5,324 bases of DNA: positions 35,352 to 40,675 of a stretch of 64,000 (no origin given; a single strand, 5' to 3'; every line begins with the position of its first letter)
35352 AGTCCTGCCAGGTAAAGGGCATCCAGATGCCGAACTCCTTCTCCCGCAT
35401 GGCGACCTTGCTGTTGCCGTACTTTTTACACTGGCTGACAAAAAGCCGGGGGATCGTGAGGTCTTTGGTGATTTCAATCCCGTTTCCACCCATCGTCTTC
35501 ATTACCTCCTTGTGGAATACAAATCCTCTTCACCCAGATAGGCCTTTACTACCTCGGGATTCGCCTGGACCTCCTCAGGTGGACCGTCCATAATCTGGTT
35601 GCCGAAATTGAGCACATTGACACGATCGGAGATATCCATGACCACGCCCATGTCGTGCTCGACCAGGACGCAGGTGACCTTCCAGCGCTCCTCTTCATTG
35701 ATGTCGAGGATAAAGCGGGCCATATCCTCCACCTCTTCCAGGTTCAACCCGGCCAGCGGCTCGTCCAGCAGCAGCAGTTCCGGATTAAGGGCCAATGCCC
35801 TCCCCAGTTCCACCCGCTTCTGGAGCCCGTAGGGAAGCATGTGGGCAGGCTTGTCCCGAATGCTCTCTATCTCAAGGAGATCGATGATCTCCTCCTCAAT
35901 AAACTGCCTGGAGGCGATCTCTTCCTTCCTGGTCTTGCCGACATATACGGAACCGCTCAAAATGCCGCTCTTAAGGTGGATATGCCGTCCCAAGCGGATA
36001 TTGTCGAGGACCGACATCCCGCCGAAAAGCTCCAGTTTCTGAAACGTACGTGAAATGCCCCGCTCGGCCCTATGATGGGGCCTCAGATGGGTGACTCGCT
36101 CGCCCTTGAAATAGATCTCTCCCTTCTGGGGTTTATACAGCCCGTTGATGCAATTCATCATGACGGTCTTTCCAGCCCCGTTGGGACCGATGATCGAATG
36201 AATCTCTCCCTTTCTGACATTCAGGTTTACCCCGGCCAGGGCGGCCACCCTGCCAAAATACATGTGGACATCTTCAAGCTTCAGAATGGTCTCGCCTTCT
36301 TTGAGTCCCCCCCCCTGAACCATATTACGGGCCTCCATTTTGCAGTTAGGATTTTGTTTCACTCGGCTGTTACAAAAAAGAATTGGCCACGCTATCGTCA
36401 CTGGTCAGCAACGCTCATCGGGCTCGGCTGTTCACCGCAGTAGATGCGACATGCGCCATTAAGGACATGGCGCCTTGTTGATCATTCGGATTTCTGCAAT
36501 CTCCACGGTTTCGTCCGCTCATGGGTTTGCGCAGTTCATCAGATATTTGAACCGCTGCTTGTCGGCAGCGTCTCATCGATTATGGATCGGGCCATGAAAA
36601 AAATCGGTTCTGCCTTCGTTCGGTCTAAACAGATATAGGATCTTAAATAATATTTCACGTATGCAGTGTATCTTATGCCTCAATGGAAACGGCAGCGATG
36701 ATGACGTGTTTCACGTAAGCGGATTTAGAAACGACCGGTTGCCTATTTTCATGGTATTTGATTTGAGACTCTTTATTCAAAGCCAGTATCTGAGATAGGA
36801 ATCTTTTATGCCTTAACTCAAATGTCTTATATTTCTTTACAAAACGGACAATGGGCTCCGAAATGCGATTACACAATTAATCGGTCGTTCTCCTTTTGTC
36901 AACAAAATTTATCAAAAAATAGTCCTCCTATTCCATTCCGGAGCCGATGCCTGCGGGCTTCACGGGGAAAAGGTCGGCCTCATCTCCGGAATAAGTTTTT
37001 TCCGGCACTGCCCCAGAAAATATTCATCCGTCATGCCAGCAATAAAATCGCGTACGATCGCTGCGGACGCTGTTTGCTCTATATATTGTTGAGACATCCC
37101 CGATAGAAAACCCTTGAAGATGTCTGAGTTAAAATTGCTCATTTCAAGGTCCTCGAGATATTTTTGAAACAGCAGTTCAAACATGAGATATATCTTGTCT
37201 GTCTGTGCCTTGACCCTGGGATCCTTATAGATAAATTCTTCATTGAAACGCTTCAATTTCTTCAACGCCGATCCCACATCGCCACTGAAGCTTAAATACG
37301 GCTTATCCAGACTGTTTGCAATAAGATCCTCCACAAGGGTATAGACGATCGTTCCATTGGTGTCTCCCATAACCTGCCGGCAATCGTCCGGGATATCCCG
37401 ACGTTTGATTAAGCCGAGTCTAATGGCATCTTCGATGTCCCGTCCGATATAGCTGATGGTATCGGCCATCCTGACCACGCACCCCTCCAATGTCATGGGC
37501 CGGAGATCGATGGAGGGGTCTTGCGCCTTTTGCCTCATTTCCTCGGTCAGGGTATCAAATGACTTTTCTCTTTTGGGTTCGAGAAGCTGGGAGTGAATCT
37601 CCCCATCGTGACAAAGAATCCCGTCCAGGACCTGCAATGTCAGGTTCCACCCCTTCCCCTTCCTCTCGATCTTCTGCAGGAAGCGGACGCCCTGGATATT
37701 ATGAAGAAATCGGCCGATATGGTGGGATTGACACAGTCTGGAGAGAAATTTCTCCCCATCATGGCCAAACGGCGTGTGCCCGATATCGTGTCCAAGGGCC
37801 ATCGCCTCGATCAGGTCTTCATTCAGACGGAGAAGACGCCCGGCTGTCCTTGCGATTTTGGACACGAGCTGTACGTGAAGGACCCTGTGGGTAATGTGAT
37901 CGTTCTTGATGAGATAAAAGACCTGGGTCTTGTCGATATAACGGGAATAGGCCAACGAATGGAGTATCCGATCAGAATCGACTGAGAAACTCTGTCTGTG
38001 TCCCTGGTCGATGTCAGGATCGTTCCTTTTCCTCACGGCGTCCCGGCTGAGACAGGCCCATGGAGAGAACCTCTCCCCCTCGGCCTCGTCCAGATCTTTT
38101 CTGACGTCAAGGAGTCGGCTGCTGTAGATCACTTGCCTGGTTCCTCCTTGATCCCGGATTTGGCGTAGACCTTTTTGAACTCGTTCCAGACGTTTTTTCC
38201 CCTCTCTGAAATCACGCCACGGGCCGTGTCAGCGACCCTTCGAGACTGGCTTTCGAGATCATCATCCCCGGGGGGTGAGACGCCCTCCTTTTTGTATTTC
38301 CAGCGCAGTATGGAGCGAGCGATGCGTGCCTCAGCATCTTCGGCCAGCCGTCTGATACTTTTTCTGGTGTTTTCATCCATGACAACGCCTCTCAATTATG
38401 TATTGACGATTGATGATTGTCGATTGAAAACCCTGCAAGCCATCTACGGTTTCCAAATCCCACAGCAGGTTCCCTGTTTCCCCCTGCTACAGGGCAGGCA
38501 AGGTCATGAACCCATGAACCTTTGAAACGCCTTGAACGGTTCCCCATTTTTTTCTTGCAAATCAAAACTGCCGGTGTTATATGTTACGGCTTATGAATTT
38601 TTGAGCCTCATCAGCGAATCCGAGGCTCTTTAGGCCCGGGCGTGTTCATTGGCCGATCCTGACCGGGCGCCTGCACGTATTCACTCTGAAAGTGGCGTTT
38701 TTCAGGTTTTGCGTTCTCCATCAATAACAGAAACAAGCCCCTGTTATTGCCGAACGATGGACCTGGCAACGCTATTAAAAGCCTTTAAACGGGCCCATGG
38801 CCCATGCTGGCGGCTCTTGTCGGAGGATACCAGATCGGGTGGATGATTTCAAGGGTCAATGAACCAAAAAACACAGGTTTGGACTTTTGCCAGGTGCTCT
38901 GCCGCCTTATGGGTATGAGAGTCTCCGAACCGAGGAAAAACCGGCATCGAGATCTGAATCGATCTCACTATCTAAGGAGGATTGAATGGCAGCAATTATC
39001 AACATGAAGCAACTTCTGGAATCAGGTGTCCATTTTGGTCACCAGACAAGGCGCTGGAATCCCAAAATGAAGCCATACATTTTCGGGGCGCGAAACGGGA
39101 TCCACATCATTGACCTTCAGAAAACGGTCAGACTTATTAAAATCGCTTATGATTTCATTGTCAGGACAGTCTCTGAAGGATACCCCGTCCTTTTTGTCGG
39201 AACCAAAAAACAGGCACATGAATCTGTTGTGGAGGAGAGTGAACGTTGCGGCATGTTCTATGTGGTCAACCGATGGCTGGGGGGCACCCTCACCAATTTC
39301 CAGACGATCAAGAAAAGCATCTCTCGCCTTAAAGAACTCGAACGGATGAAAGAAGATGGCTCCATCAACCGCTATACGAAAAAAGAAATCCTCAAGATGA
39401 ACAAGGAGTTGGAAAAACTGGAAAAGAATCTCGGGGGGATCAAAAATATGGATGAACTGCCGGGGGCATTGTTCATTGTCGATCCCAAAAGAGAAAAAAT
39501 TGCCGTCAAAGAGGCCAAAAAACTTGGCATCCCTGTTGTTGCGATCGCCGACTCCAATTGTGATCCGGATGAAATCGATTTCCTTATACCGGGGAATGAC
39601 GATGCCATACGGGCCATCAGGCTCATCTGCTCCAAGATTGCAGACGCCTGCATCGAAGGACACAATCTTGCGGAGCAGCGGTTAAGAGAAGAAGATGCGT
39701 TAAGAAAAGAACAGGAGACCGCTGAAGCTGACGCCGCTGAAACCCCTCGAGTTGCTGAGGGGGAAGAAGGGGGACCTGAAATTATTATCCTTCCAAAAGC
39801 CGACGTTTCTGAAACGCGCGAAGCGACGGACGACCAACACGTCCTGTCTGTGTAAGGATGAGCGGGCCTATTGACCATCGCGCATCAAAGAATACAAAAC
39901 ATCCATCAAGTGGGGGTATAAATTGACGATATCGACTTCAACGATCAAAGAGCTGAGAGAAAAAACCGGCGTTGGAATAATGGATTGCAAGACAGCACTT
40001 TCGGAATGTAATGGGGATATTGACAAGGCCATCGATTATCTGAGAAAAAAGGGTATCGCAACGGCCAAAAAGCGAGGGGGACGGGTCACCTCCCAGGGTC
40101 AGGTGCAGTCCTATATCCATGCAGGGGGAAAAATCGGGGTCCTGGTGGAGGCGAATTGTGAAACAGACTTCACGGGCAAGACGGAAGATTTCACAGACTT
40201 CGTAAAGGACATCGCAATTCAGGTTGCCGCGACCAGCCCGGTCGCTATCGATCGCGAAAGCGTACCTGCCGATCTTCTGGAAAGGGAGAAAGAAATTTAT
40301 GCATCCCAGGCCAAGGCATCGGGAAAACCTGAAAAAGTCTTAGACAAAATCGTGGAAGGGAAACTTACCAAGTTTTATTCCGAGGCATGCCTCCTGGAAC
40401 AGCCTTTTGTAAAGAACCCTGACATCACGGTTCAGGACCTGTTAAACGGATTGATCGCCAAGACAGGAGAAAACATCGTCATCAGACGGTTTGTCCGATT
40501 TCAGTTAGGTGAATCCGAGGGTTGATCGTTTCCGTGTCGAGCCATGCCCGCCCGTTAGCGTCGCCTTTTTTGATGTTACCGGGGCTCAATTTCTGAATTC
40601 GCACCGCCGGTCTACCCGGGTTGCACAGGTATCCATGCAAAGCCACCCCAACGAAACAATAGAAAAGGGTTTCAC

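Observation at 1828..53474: Degenerate 7- and 8-nt tandem word tracts fill almost every spacer, including spacers inside conserved operons (STRR-like)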

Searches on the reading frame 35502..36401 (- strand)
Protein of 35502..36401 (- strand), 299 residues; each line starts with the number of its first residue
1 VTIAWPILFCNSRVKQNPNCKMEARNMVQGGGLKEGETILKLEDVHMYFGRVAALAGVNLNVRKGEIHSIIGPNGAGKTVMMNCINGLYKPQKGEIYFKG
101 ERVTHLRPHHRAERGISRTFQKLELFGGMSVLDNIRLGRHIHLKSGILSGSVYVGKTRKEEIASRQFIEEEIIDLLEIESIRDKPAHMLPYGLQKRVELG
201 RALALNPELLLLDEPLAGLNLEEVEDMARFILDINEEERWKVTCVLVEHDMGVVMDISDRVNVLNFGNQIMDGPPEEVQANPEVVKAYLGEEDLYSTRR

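Call 15: search_protein_families(library=ncbifam, proteins=[window:35502-36401:-], max_evalue=0.00001)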
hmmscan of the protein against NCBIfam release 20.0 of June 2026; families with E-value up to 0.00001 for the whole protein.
window:35502-36401:- (299 aa): 178 families (the best 25 are shown)
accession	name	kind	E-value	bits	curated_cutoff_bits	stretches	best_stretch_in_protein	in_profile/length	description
NF008449.1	PRK11300.1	equivalog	1.6e-72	243.9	362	1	37-292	3-255/255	high-affinity branched-chain amino acid ABC transporter ATP-binding protein LivG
TIGR03411.1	urea_trans_UrtD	equivalog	1.6e-55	188.4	304.1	1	39-291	2-242/242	urea ABC transporter ATP-binding protein UrtD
TIGR04406.1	LPS_export_lptB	equivalog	1.9e-41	142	240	1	40-292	2-236/239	LPS export ABC transporter ATP-binding protein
TIGR03265.1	PhnT2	equivalog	4e-40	138.1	457.7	1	38-291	3-237/353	putative 2-aminoethylphosphonate ABC transporter ATP-binding protein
TIGR00968.1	3a0106s01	subfamily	4.7e-40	137.6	342.75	1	41-291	2-233/237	sulfate ABC transporter ATP-binding protein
TIGR03410.1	urea_trans_UrtE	equivalog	1.6e-39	135.7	285.8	1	40-281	1-222/230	urea ABC transporter ATP-binding subunit UrtE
NF043075.1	MMSYN1_0197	equivalog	1.7e-37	129.1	550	1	39-291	2-235/341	spermidine/putrescine ABC transporter ATP-binding protein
NF040933.2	ABC_arch_GlcV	equivalog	2.9e-37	128.4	450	1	41-285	4-236/357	glucose ABC transporter ATP-binding protein GlcV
NF040840.2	tungstate_WtpC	equivalog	7.5e-37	127.4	440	1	54-294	15-236/347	tungstate ABC transporter ATP-binding protein WtpC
NF006987.0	PRK09452.1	equivalog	2.1e-36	125.4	482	1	35-295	13-254/378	spermidine/putrescine ABC transporter ATP-binding protein PotA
TIGR01186.1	proV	subfamily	4.9e-36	124.6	326.6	1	52-295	6-236/363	betaine/proline/choline family ABC transporter ATP-binding protein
NF008105.0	PRK10851.1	equivalog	1.3e-35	122.8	502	1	41-284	4-230/362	sulfate/thiosulfate ABC transporter ATP-binding protein CysA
NF010157.0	PRK13636.1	equivalog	1.4e-35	122.9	463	1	37-286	3-237/285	cobalt transporter ATP-binding subunit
NF010069.0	PRK13549.1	equivalog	1.6e-35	122.6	699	1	37-291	3-242/513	xylose ABC transporter ATP-binding protein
TIGR02315.1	ABC_phnC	equivalog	3.5e-35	121.6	266.1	1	39-280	1-235/243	phosphonate ABC transporter ATP-binding protein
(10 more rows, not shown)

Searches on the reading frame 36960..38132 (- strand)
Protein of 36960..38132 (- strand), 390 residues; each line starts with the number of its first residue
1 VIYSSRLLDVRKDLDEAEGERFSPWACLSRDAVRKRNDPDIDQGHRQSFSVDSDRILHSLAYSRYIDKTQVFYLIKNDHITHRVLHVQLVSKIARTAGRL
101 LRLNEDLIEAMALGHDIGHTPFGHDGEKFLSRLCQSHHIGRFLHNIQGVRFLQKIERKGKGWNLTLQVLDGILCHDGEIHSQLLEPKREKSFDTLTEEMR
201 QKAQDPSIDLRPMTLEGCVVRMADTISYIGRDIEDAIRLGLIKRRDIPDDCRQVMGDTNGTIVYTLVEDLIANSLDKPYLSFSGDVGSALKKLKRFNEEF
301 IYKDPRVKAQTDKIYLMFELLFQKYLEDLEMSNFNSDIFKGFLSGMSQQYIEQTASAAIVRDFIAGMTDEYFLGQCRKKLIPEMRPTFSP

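Call 15: search_protein_families(library=ncbifam, proteins=[window:36960-38132:-], max_evalue=0.00001)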
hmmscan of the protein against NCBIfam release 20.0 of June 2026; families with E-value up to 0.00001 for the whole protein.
window:36960-38132:- (390 aa): 11 families
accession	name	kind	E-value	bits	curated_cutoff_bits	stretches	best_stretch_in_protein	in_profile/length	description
NF002327.0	PRK01286.1-2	equivalog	9.3e-86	288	393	2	9-185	3-174/345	deoxyguanosinetriphosphate triphosphohydrolase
NF002329.0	PRK01286.1-4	equivalog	2.5e-70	237.4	494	2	9-177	2-165/342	deoxyguanosinetriphosphate triphosphohydrolase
TIGR01353.1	dGTP_triPase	subfamily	7.1e-50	170.6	152.35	2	45-247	1-226/389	dGTP triphosphohydrolase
NF002326.0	PRK01286.1-1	equivalog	4.3e-49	167.8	390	2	20-243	7-214/379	deoxyguanosinetriphosphate triphosphohydrolase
NF002328.0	PRK01286.1-3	equivalog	9.3e-45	153.3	467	1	34-242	26-232/404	deoxyguanosinetriphosphate triphosphohydrolase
NF002330.0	PRK01286.1-5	equivalog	1.3e-40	139.7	511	1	35-242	14-211/384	deoxyguanosinetriphosphate triphosphohydrolase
NF041026.1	antiphage_dGTPase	exception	1.5e-34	119.9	400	1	36-203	6-182/425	anti-phage deoxyguanosine triphosphatase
NF002829.0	PRK03007.1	equivalog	9.4e-30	103.8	385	1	34-249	17-237/425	deoxyguanosinetriphosphate triphosphohydrolase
NF003701.1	PRK05318.1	subfamily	6.9e-29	101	383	1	38-195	9-177/426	anti-phage deoxyguanosine triphosphatase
NF002205.0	PRK01096.1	equivalog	5.9e-21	75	439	1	28-257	7-277/444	deoxyguanosinetriphosphate triphosphohydrolase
NF003429.0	PRK04926.1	equivalog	6.7e-12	45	405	0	44-131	27-133/500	dGTPase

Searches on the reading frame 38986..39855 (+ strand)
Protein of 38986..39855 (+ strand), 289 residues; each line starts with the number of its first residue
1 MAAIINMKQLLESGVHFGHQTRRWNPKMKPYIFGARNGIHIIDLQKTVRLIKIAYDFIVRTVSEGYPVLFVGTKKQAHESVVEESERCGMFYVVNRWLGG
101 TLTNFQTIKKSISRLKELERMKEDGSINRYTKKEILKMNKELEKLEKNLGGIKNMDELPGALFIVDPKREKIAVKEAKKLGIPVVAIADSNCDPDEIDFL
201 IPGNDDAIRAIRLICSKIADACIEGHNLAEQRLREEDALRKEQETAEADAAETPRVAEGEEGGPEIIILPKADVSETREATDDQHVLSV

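Call 15: search_protein_families(library=ncbifam, proteins=[window:38986-39855:+], max_evalue=0.00001)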
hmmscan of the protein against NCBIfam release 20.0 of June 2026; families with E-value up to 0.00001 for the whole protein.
window:38986-39855:+ (289 aa): 4 families
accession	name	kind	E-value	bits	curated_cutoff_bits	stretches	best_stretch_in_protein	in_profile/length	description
TIGR01011.1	rpsB_bact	equivalog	1.9e-107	357.7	76.3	1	5-227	2-224/225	30S ribosomal protein S2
NF051451.1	30S_S2_sunset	exception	1.2e-92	311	710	1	3-251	2-247/382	30S ribosomal protein S2, sunset domain variant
NF008966.0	PRK12311.1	equivalog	4.4e-92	308.7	526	1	5-233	6-233/334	30S ribosomal protein S2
TIGR01012.1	uS2_euk_arch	equivalog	2.6e-23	82.5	211.5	2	5-105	4-101/196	30S ribosomal protein S2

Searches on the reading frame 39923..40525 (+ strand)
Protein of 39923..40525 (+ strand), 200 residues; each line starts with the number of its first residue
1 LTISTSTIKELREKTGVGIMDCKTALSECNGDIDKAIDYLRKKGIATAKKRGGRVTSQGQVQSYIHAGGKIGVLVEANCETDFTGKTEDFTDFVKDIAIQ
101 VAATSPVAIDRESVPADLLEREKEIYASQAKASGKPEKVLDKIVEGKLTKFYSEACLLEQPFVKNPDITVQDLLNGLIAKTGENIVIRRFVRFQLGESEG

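Call 15: search_protein_families(library=ncbifam, proteins=[window:39923-40525:+], max_evalue=0.00001)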
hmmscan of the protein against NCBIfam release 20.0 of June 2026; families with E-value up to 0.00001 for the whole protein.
window:39923-40525:+ (200 aa): 1 family
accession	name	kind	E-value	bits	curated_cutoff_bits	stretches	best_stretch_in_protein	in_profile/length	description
TIGR00116.1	tsf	equivalog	3.7e-60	203.6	104.05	2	1-95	2-94/293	translation elongation factor Ts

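Call 78: find_encoding_contigs(protein=window:39923-40525:+, flank=6000, max_places=10)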
Protein window:39923-40525:+ (200 aa): 6 contigs read that carry it; 6 places shown.
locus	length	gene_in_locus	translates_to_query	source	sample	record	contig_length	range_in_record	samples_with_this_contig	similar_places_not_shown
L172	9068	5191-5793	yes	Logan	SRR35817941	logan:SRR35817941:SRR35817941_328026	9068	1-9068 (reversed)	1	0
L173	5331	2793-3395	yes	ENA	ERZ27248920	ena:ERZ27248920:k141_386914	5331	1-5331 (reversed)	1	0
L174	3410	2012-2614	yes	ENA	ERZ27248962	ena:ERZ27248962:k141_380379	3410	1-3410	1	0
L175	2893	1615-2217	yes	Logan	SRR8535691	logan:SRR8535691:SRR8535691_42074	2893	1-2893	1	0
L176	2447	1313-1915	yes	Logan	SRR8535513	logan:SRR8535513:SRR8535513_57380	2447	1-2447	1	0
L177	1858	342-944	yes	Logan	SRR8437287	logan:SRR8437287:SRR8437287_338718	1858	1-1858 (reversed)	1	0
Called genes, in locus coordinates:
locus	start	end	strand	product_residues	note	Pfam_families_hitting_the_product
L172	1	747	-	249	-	?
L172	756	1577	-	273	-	PF00005:ABC_tran, PF12399:BCA_ABC_TP_C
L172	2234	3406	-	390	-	PF01966:HD, PF13286:HD_assoc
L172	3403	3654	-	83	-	-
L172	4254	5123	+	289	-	PF00318:Ribosomal_S2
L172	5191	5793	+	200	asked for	PF25025:EF-Ts_N (weak), PF00889:EF_TS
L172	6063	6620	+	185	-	PF01765:RRF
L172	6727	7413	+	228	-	PF01255:Prenyltransf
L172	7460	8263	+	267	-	PF01148:CTP_transf_1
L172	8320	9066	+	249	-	?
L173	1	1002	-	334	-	?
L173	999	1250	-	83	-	-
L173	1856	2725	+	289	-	PF00318:Ribosomal_S2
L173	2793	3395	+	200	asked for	PF25025:EF-Ts_N (weak), PF00889:EF_TS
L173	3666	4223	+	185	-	PF01765:RRF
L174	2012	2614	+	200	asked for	PF25025:EF-Ts_N (weak), PF00889:EF_TS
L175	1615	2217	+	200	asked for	PF25025:EF-Ts_N (weak), PF00889:EF_TS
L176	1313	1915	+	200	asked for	PF25025:EF-Ts_N (weak), PF00889:EF_TS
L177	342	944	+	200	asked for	PF25025:EF-Ts_N (weak), PF00889:EF_TS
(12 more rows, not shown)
